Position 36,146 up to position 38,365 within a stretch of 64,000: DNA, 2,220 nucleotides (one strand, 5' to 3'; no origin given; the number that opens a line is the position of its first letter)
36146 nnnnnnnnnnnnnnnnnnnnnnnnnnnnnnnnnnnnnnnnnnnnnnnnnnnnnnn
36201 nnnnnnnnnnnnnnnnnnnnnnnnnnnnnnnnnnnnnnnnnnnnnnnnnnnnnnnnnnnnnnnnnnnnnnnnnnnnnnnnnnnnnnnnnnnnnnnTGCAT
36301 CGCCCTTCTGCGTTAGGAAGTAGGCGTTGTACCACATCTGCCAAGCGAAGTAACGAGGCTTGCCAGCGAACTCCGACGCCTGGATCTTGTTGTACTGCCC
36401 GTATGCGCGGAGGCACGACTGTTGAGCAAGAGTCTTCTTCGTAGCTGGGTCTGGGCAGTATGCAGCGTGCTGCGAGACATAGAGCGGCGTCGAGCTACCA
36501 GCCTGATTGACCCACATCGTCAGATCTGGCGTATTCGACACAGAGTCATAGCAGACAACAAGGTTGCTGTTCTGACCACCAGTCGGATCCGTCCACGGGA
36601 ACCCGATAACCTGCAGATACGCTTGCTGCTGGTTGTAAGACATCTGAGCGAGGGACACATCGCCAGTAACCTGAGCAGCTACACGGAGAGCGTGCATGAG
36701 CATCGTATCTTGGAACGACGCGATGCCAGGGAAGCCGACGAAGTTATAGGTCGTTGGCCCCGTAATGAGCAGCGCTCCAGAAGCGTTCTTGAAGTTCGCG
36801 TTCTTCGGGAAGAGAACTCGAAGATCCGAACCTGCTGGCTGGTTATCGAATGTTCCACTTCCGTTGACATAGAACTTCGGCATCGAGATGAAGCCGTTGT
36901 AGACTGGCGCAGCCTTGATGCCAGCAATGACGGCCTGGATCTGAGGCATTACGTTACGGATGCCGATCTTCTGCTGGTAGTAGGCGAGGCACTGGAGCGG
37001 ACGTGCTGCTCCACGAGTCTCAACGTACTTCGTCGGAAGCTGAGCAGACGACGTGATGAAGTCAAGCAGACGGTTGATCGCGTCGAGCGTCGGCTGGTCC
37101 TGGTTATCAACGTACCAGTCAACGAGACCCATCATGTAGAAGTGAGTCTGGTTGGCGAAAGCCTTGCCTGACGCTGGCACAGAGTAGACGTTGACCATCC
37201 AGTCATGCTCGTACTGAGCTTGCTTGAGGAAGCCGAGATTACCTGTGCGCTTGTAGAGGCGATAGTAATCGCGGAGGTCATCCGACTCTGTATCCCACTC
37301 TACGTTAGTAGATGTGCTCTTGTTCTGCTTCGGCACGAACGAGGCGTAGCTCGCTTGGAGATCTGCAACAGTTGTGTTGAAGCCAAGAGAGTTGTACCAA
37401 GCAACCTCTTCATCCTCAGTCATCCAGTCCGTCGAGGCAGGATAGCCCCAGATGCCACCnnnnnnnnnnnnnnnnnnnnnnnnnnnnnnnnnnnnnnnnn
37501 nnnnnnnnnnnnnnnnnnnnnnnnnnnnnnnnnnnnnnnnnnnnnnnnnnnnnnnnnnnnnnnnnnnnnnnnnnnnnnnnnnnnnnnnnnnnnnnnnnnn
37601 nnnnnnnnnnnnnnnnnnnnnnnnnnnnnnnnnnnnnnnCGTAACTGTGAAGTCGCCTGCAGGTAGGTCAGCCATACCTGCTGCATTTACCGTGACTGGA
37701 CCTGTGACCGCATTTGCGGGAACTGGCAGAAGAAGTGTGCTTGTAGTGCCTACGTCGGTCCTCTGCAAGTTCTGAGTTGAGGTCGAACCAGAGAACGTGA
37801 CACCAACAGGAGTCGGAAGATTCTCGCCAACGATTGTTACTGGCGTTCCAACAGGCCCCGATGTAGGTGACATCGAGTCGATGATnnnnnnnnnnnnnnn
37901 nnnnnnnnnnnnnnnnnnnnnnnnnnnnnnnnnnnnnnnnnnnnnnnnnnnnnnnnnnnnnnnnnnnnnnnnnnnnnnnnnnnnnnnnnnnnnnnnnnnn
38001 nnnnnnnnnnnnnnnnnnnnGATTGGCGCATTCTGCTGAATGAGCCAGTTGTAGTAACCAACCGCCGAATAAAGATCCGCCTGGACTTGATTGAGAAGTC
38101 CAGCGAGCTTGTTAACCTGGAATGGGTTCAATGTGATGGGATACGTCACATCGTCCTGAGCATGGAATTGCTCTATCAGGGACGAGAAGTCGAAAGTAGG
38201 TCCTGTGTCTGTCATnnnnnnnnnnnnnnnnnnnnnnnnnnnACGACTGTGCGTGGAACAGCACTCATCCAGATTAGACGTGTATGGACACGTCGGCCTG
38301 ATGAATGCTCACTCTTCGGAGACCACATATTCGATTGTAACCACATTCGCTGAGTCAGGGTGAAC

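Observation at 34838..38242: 1134-aa modular protein: three Pro-Thr linkers, Ig-like insert and C-terminal parallel beta-helix (depolymerase-type tailspike?)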

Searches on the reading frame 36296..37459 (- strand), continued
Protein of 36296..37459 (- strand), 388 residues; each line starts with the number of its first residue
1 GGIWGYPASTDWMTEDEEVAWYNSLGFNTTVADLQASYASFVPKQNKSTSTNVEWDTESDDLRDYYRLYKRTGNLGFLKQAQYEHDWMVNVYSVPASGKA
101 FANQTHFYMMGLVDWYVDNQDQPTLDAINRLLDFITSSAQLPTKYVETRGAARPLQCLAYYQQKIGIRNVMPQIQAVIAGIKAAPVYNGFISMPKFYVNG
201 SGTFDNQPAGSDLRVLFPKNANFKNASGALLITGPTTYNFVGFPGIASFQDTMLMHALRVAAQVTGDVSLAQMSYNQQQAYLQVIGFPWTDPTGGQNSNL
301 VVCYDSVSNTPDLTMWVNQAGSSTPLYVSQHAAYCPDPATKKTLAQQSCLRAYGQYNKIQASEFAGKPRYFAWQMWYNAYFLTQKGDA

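Call 91: find_homologous_proteins(query=A2, max_evalue=0.01)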
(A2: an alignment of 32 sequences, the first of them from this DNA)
Query A2 (32 sequences) (388 aa, profile of the alignment): 29 proteins with E <= 0.01 among 8000 candidates.
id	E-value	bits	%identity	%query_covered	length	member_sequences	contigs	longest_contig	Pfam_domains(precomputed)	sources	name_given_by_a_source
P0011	5.0e-185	633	49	96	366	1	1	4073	-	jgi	jgi:hypothetical protein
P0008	1.8e-182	625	52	96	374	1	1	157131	-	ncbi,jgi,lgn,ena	jgi:hypothetical protein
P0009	3.3e-181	621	51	98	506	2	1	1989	-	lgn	-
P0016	1.4e-180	619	48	96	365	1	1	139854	-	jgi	jgi:hypothetical protein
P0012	1.1e-178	612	48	96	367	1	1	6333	-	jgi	jgi:hypothetical protein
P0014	1.2e-178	612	49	96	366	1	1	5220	-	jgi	jgi:hypothetical protein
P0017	6.3e-177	607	48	96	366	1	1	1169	-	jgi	jgi:hypothetical protein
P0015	3.8e-175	601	47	97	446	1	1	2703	-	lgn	-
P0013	1.3e-172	592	48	96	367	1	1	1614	-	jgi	jgi:hypothetical protein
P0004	2.5e-169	582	58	96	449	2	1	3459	-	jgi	jgi:hypothetical protein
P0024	4.1e-169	581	44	96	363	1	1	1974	-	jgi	jgi:hypothetical protein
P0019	7.9e-169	580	47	96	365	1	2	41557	-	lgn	-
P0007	2.5e-168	578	52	98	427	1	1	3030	-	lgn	-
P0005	1.6e-167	576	58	96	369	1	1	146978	-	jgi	jgi:hypothetical protein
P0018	6.0e-167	574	46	96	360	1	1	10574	-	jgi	jgi:hypothetical protein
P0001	1.3e-164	566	66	96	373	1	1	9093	-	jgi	jgi:hypothetical protein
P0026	1.5e-163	563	42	99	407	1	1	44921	-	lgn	-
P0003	4.7e-159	548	56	98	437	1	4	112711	-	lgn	-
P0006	3.2e-152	525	51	98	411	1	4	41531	-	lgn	-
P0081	1.2e-141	491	39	98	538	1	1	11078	-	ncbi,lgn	-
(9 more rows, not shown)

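Call 92: find_encoding_contigs(protein=P0008, flank=10000, max_places=1)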
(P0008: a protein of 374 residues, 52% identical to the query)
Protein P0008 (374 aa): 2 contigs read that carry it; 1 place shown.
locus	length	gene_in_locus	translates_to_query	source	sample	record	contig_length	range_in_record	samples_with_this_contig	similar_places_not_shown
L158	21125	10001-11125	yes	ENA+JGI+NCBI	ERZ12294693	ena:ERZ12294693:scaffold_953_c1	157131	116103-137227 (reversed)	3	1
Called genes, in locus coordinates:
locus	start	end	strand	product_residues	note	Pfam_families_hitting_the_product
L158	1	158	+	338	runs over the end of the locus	-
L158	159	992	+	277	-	-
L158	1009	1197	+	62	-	-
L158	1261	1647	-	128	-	PF21157:DksA_N, PF01258:zf-dskA_traR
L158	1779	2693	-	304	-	-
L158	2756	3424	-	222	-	PF03741:TerC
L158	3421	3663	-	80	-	-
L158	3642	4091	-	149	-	-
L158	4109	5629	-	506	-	PF04851:ResIII, PF00270:DEAD, PF00271:Helicase_C (weak)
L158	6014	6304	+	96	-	-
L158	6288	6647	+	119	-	-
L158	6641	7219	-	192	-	-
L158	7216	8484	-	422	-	PF01555:N6_N4_Mtase, PF01170:UPF0020 (faint)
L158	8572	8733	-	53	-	-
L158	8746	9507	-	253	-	PF00149:Metallophos, PF12850:Metallophos_2 (weak)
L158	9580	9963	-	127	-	-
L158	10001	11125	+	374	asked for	-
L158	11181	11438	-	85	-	-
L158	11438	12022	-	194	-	PF00899:ThiF (weak)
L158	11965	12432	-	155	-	-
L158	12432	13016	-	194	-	PF01844:HNH, PF14279:HNH_5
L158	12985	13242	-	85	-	-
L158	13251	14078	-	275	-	-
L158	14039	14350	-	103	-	-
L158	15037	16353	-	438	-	-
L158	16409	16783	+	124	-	PF00069:Pkinase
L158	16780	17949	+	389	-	-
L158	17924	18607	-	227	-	-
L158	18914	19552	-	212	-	PF01738:DLH, PF00326:Peptidase_S9 (weak)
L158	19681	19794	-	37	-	-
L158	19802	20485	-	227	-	PF13519:VWA_2 (weak)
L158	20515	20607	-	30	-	-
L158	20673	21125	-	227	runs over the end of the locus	PF13392:HNH_3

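Call 93: find_encoding_contigs(protein=P0016, flank=10000, max_places=1)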
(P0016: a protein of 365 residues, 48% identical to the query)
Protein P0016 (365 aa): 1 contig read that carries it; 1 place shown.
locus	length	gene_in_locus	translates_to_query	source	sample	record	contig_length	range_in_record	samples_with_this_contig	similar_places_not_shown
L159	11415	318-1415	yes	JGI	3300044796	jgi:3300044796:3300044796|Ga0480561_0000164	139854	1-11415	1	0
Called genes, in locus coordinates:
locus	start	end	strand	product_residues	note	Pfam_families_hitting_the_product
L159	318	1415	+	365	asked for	-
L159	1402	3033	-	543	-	PF00535:Glycos_transf_2, PF13641:Glyco_tranf_2_3 (weak)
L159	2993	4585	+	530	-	PF00890:FAD_binding_2 (faint), PF01266:DAO (faint), PF07992:Pyr_redox_2 (faint), PF00732:GMC_oxred_N (weak), PF05199:GMC_oxred_C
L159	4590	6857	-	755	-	-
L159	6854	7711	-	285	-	-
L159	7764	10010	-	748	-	PF09586:YfhO (faint)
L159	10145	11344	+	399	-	PF00155:Aminotran_1_2, PF01212:Beta_elim_lyase, PF01041:DegT_DnrJ_EryC1, PF01053:Cys_Met_Meta_PP (faint)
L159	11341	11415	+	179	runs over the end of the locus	PF10825:DUF2752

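Call 94: find_encoding_contigs(protein=P0081, flank=10000, max_places=1)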
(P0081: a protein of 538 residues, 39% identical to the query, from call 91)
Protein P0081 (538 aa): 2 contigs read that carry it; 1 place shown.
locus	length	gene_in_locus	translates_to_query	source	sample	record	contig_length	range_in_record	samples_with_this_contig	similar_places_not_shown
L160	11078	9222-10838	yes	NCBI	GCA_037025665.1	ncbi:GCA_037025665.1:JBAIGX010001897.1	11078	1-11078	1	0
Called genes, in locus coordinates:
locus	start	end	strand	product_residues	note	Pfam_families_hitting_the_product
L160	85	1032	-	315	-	PF12625:Arabinose_bd, PF12833:HTH_18, PF00165:HTH_AraC (weak)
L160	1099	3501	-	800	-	-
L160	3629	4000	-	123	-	PF24595:DUF7619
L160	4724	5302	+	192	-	PF04307:YdjM (weak)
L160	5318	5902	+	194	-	PF00440:TetR_N, PF13305:TetR_C_33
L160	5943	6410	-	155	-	-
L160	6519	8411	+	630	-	-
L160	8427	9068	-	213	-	-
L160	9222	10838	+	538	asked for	-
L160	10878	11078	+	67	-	?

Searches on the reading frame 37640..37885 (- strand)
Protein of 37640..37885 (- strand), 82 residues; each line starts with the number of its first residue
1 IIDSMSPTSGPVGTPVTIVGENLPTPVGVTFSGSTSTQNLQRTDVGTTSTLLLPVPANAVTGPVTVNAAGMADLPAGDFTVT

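Call 13: search_protein_families(library=pfam, proteins=[window:37640-37885:-], max_evalue=10)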
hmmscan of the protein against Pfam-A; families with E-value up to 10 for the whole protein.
seq(82 aa): 1 family
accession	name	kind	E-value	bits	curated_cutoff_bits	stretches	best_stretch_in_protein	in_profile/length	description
PF01833.30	TIG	-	1.1e-05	25.7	20.9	1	1-70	2-72/84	IPT/TIG domain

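Call 106: search_solved_structures(query=window:37640-37885:-, max_evalue=1, show_alignments=0)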
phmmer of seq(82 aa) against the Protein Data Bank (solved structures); distinct sequences matched with E-value up to 1: 16.
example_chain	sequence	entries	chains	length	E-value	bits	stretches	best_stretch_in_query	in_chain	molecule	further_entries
4eq0_A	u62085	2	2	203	0.011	19.6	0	14-36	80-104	protease, tethered dimer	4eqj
4ep2_A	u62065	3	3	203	0.011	19.6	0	14-36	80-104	protease, tethered dimer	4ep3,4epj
4q5m_A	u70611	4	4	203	0.017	19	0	14-37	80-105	Protease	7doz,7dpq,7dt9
1lv1_A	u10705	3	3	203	0.018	19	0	14-37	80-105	HIV-1 protease | POL PROTEIN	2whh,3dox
1g6l_A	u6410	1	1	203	0.018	18.9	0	14-37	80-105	HIV-1 PROTEASE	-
1hvc_A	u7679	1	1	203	0.025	18.5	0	14-37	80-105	HIV-1 PROTEASE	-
3n3i_A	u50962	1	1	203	0.037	18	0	14-37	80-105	Protease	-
3fsm_A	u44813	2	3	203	0.12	16.4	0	14-32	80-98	COVALENT DIMER [L-Ala51, D-Ala51'] HIV-1 PROTEASE | COVALENT DIMER [L-ALA51,D-ALA51'] HIV-1 PROTEASE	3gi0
3hlo_A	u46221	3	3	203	0.12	16.3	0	14-32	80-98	'covalent dimer' [Gly51/D-Ala51'] HIV-1 protease | [Gly51;Aib51'] 'covalent dimer' HIV-1 protease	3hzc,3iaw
3ka2_A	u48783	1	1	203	0.12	16.3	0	14-32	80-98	[L-Ala51;Gly51']HIV-1 protease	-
2o40_A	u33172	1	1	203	0.12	16.3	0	14-32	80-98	covalent dimer HIV-1 protease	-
3nxe_A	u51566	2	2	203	0.12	16.3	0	14-32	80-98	protease covalent dimer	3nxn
3kt2_A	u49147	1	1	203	0.23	15.4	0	14-37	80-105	Protease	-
9l8j_A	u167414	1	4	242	0.66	14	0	14-81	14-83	Sll0540 protein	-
3kt5_A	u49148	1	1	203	0.68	13.9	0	14-37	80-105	Protease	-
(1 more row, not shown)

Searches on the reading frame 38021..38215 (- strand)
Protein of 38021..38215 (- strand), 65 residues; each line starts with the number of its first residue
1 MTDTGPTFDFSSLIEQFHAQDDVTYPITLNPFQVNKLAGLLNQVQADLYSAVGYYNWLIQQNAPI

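Call 13: search_protein_families(library=pfam, proteins=[window:38021-38215:-], max_evalue=10)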
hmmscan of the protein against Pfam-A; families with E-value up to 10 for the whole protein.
seq(65 aa): 0 families

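Call 62: search_protein_representatives(protein=window:38021-38215:-)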
Query: 65 residues. Proteins with E-value up to 0.001 (for the whole library): 3; up to 1e-10: 1; up to 1e-30: 0. The best 3 are listed.
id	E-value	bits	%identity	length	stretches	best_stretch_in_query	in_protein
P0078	2.0e-11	59.4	30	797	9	24-61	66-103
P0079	1.1e-04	38.2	44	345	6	11-31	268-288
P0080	6.1e-04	35.9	46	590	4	11-37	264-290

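Call 105: search_solved_structures(query=window:38021-38215:-, max_evalue=10, show_alignments=2)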
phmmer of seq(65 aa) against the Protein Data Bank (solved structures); distinct sequences matched with E-value up to 10: 8.
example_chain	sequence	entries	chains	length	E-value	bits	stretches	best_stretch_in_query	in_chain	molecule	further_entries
9is6_E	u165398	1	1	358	0.41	14.3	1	17-58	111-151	COP9 signalosome complex subunit 5b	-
5ooq_A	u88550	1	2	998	0.88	13.3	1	6-37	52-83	ATP-dependent RNA helicase DOB1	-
4u4c_A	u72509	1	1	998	0.88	13.3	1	6-37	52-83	ATP-dependent RNA helicase DOB1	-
6ft6_MM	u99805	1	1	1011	0.9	13.2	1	6-37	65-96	ATP-dependent RNA helicase DOB1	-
2xgj_A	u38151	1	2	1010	0.9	13.2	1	6-37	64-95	ATP-DEPENDENT RNA HELICASE DOB1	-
6lqs_M4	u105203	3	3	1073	0.99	13.1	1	6-37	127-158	ATP-dependent RNA helicase DOB1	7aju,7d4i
6fsz_MM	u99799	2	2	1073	0.99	13.1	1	6-37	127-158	ATP-dependent RNA helicase DOB1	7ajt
4qu4_A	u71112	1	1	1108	1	13.1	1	6-37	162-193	ATP-dependent RNA helicase DOB1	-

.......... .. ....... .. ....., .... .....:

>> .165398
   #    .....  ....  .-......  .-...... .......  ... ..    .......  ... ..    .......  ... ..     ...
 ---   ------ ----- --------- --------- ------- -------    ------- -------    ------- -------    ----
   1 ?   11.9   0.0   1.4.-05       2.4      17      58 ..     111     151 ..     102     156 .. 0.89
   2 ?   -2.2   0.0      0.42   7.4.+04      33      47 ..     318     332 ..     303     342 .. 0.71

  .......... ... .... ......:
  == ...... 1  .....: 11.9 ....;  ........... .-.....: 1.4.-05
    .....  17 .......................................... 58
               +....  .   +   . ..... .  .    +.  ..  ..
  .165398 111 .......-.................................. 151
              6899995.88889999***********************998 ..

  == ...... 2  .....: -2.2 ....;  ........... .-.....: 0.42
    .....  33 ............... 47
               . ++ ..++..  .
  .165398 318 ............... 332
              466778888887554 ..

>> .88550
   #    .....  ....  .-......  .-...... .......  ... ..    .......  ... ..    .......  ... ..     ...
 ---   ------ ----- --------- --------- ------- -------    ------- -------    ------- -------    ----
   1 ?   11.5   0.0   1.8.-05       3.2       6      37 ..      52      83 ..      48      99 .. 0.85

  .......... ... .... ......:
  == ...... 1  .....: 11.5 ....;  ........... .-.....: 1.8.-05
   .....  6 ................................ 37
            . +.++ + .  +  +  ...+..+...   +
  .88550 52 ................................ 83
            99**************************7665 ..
